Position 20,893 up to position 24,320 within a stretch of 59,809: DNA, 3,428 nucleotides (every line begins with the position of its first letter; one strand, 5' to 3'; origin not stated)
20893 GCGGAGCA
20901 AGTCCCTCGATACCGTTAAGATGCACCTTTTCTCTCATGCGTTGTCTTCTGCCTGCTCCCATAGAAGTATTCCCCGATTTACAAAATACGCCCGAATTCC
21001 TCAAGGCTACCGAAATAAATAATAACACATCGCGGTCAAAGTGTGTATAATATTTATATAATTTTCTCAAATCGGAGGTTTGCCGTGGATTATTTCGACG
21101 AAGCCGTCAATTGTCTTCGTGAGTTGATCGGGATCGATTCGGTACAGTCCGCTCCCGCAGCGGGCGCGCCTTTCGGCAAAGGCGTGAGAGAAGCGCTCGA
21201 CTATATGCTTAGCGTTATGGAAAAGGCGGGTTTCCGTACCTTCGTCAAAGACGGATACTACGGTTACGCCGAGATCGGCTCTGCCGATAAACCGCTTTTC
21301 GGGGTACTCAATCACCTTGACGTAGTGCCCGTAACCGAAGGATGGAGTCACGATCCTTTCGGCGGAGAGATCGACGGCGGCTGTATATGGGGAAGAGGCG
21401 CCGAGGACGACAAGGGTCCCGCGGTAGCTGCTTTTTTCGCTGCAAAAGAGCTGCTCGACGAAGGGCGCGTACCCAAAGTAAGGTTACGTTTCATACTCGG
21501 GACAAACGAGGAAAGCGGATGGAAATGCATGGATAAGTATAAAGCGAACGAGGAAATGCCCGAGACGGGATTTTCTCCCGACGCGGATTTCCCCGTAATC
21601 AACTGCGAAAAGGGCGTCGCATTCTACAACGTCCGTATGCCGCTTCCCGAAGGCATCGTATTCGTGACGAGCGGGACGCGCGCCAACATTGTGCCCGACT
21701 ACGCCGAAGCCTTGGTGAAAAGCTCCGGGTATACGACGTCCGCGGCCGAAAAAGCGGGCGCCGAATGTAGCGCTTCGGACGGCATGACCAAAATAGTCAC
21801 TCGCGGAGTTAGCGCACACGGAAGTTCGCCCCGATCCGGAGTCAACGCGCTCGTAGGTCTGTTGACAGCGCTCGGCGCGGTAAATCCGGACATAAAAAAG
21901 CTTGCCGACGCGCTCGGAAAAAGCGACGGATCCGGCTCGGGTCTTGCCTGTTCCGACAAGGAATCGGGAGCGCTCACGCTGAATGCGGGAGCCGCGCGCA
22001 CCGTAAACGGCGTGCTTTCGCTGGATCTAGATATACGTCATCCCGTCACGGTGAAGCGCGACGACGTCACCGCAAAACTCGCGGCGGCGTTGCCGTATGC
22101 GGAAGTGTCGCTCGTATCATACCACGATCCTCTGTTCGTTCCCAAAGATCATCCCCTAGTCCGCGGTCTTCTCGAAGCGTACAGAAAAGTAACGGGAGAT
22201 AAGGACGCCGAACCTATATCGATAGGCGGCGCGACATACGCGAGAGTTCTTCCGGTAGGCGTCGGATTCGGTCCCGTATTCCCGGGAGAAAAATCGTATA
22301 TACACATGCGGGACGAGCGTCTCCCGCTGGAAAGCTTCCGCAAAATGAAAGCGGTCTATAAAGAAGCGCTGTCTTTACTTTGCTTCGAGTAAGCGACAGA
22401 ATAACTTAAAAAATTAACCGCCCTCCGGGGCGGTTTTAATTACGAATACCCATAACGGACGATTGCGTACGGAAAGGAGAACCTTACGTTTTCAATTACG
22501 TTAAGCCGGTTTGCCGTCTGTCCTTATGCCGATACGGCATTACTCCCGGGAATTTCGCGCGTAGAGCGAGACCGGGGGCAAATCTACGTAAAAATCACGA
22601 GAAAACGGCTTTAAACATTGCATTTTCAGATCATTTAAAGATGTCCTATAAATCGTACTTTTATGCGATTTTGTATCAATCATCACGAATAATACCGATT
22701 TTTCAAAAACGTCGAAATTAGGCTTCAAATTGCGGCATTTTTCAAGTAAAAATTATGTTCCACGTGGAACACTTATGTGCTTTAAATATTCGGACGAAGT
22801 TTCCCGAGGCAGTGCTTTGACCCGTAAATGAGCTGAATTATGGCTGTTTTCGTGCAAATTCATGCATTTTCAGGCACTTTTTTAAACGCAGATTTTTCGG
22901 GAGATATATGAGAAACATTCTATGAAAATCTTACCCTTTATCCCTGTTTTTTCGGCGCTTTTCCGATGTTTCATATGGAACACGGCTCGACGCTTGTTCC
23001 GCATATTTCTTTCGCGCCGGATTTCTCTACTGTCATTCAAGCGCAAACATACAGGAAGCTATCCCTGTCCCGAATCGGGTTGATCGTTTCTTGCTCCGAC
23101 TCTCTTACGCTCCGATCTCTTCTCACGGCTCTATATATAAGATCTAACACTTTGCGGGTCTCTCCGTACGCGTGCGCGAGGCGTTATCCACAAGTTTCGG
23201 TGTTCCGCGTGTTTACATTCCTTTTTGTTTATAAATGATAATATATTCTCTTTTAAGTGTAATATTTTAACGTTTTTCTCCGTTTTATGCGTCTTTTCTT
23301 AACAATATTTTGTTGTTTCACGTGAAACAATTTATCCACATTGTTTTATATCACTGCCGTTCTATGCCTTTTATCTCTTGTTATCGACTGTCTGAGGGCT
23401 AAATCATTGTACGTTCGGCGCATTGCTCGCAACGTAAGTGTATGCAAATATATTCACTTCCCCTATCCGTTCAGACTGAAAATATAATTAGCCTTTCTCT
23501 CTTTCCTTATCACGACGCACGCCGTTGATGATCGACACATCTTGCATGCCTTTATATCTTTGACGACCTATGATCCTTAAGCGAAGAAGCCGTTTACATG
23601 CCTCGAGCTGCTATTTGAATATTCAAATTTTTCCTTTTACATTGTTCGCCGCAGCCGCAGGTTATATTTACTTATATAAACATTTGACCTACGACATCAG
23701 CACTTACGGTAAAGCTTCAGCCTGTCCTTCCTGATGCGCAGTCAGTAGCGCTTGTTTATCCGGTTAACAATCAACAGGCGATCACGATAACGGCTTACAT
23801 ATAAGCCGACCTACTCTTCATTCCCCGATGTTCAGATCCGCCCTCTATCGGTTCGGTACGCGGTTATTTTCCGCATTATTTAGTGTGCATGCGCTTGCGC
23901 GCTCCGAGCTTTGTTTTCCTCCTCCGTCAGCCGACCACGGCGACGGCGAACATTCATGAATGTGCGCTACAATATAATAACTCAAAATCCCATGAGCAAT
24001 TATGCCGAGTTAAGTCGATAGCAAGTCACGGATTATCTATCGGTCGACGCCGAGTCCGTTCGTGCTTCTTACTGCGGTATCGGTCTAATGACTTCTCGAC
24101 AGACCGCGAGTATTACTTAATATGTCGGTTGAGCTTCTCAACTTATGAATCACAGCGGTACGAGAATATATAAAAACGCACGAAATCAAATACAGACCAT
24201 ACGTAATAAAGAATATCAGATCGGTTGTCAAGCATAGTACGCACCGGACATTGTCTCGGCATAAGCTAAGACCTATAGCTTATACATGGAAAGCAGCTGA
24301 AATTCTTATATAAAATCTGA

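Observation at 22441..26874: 4.4-kb ORF-free, AT-rich tract at the point where gene orientation flips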

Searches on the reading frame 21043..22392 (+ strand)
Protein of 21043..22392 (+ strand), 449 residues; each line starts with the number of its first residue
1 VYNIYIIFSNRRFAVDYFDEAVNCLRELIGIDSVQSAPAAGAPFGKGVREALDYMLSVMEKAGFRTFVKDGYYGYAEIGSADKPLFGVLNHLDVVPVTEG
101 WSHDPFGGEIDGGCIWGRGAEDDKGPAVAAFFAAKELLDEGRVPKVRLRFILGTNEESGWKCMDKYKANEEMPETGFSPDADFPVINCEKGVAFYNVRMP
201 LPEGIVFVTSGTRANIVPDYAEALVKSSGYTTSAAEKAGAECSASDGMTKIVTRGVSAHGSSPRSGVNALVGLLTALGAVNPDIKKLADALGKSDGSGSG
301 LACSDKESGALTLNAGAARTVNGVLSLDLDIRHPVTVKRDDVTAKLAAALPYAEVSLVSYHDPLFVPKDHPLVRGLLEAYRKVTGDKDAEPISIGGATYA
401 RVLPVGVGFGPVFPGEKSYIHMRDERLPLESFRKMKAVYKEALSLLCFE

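Call 13: search_protein_families(library=pfam, proteins=[window:21043-22392:+])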
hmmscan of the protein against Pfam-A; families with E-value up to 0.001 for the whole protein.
window:21043-22392:+ (449 aa): 1 family
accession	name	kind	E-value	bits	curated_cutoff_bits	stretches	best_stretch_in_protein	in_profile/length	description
PF01546.33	Peptidase_M20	-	7.6e-25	88.5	24.6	1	90-443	4-204/206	Peptidase family M20/M25/M40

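Call 79: find_encoding_contigs(protein=window:21085-22389:+, flank=10000, max_places=5)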
Protein seq(435 aa) (435 aa): 5 contigs read that carry it; 2 places shown.
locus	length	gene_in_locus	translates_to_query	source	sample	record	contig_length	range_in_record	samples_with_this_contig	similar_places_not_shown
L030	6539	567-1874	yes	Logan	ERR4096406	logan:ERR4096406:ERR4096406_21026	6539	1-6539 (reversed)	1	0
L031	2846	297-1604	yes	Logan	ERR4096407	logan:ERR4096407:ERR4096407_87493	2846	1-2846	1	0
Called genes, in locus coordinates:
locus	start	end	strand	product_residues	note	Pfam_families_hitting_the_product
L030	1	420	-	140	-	?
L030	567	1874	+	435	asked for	PF01546:Peptidase_M20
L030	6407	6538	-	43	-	?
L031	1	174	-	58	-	?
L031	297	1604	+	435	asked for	PF01546:Peptidase_M20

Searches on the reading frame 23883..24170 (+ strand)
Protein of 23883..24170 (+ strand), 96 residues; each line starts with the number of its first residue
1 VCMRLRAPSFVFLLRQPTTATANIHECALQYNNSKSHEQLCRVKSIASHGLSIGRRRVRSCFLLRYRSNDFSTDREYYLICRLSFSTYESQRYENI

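Call 91: search_protein_representatives(protein=window:23883-24170:+)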
Query: 96 residues. Proteins with E-value up to 0.001 (for the whole library): 1; up to 1e-10: 0; up to 1e-30: 0. The best 1 are listed.
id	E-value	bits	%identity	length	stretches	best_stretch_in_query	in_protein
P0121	6.2e-05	39.2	45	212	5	1-38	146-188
